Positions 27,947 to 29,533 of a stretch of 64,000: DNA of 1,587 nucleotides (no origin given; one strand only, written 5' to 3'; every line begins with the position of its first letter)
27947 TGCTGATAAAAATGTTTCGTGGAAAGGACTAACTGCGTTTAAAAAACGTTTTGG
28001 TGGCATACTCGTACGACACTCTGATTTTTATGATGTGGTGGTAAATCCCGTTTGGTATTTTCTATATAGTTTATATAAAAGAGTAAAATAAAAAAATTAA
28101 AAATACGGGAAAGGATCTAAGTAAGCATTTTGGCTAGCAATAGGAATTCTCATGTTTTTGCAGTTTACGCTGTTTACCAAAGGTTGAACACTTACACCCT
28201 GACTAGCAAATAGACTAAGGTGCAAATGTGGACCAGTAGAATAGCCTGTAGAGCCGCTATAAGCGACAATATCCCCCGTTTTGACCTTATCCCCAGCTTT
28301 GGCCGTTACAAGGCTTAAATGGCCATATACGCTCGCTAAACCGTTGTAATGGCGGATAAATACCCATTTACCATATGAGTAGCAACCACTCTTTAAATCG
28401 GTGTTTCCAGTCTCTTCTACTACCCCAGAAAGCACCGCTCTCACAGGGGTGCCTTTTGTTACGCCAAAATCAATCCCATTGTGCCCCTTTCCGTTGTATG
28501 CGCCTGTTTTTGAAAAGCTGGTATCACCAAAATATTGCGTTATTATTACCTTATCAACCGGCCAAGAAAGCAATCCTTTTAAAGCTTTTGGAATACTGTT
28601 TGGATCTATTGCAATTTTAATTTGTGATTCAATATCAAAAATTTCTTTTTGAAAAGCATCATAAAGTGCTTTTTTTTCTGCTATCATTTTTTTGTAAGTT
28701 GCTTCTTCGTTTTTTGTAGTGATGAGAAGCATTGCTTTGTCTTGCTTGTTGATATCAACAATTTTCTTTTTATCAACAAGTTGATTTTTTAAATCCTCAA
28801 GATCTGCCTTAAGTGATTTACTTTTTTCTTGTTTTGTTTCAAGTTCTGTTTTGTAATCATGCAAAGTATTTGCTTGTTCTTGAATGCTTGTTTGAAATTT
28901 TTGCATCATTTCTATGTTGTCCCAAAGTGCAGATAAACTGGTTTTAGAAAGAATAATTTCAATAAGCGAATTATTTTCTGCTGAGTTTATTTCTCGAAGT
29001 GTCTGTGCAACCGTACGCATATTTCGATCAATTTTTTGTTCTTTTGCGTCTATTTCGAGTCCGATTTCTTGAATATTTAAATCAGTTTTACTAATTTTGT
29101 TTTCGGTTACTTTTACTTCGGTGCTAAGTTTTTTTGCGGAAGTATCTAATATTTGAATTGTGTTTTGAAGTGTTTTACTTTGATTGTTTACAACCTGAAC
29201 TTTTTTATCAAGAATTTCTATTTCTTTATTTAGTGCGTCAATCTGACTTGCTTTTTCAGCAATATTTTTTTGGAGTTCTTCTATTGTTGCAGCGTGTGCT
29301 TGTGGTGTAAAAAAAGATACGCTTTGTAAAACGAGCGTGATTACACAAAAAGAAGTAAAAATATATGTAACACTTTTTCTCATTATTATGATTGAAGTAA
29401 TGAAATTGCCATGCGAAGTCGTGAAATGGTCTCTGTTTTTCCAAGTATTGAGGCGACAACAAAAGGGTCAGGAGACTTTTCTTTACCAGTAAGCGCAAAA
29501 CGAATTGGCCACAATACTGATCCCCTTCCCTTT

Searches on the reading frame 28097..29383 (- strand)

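Call 44: search_protein_families(library=pfam, proteins=[window:28097-29383:-], max_evalue=0.001)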
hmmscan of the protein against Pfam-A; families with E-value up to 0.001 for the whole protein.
window:28097-29383:- (428 aa): 1 family
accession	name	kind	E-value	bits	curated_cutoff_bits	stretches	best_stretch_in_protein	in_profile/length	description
PF01551.29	Peptidase_M23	-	6.4e-27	94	28.7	1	300-401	2-96/96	Peptidase family M23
